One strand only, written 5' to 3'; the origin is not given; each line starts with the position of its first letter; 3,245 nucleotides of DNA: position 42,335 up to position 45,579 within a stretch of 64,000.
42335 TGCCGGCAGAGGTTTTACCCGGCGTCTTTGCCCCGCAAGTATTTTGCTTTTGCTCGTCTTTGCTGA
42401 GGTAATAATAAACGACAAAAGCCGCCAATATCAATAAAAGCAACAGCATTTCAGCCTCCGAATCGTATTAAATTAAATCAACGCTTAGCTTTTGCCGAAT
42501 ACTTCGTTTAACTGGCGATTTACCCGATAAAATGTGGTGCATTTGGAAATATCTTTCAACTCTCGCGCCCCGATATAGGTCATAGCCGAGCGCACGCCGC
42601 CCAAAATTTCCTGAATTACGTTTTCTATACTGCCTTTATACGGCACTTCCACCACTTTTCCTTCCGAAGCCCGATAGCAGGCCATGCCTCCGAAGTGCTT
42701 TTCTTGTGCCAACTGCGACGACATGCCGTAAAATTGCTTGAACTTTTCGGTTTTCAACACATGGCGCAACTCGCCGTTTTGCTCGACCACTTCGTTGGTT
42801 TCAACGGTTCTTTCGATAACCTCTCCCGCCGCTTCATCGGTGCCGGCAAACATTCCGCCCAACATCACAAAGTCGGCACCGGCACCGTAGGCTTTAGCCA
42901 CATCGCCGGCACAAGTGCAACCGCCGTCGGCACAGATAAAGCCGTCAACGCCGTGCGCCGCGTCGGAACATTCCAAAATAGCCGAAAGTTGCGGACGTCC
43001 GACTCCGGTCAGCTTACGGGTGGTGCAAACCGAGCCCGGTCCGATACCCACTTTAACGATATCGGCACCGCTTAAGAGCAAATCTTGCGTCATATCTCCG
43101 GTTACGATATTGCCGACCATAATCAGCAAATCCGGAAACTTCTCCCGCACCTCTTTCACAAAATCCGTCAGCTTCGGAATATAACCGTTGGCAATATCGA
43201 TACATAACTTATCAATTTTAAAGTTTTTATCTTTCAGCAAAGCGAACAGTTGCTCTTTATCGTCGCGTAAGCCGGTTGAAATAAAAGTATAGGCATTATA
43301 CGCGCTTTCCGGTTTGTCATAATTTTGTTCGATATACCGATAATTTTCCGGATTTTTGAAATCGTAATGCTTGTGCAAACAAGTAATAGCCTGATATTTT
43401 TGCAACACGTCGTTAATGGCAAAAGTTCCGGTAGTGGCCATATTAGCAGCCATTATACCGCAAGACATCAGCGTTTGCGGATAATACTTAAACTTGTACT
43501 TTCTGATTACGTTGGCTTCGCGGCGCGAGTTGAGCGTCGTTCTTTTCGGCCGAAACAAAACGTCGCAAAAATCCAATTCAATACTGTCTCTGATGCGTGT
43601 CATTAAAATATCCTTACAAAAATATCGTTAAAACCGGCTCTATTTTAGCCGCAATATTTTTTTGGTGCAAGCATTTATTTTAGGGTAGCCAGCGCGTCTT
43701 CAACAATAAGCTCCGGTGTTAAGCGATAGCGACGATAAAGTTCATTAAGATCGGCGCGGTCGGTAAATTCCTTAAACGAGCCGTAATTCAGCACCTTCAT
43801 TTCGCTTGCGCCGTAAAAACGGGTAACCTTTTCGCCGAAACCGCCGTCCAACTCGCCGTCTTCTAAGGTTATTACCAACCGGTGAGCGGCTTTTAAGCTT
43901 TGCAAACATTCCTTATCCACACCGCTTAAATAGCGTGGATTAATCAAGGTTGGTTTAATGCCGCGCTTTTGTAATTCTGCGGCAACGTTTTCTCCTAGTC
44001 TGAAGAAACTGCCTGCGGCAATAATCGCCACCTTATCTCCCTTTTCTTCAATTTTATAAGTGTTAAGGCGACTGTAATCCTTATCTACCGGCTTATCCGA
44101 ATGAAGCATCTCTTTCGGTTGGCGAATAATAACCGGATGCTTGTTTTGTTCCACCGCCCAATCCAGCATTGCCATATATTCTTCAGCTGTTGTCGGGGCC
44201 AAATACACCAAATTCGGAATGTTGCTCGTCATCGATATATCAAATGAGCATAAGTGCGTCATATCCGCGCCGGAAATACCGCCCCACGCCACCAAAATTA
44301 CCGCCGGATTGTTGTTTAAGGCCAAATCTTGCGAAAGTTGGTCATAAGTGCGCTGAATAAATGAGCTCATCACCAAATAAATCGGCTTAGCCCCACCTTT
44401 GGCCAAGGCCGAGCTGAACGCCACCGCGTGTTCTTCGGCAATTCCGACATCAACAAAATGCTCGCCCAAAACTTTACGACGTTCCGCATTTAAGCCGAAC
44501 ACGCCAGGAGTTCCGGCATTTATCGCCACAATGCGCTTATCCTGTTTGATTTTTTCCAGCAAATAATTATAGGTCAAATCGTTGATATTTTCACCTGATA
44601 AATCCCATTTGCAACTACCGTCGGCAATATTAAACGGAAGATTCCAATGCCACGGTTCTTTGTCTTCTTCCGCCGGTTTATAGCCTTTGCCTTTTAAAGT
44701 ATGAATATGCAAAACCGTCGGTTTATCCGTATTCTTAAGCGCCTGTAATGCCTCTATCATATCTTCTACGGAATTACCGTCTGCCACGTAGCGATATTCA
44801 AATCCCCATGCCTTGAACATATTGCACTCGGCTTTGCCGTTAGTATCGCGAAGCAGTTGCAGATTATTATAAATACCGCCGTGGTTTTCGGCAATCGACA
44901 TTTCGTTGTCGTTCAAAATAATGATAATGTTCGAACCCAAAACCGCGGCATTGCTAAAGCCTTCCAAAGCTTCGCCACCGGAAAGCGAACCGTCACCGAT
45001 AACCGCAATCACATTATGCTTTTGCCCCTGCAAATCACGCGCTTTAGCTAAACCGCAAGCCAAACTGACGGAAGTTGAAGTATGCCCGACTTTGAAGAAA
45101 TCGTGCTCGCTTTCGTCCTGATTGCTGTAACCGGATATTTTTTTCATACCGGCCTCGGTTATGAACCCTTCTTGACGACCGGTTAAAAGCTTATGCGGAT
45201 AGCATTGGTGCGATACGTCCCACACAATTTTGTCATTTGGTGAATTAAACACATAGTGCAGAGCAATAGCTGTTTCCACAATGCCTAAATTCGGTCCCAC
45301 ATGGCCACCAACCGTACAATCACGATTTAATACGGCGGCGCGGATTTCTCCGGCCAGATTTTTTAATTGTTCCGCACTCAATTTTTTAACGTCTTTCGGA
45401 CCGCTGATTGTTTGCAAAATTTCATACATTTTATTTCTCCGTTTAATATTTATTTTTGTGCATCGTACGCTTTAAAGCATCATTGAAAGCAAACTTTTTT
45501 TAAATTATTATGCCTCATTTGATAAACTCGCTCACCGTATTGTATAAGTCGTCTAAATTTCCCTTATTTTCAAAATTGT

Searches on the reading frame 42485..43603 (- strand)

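Call 91: search_protein_families(library=pfam, proteins=[window:42485-43603:-], max_evalue=0.00001)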
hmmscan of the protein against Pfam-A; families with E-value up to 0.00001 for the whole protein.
window:42485-43603:- (372 aa): 1 family
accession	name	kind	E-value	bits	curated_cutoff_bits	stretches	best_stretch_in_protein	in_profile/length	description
PF00478.31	IMPDH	-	1.9e-64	218.3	25.6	1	10-362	2-335/345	IMP dehydrogenase / GMP reductase domain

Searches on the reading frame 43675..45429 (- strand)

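Call 91: search_protein_families(library=pfam, proteins=[window:43675-45429:-], max_evalue=0.00001)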
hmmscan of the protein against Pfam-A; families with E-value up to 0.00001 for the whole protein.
window:43675-45429:- (584 aa): 6 families
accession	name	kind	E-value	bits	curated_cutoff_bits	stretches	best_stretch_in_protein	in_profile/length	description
PF13292.11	DXP_synthase_N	-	2e-82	277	21.2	1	5-195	1-191/274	1-deoxy-D-xylulose-5-phosphate synthase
PF02779.29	Transket_pyr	-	7.5e-19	68.5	27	1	294-442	17-172/174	Transketolase, pyrimidine binding domain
PF02780.25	Transketolase_C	-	4.4e-17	62.6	25.9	1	459-573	4-122/124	Transketolase, C-terminal domain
PF00456.26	Transketolase_N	-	2.6e-08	33.7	22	1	136-256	143-254/334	Transketolase, thiamine diphosphate binding domain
PF00676.26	E1_dh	-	6.8e-07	29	22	1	74-179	53-165/300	Dehydrogenase E1 component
PF02775.26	TPP_enzyme_C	-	1.5e-06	28.6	21.9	1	118-242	31-151/151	Thiamine pyrophosphate enzyme, C-terminal TPP binding domain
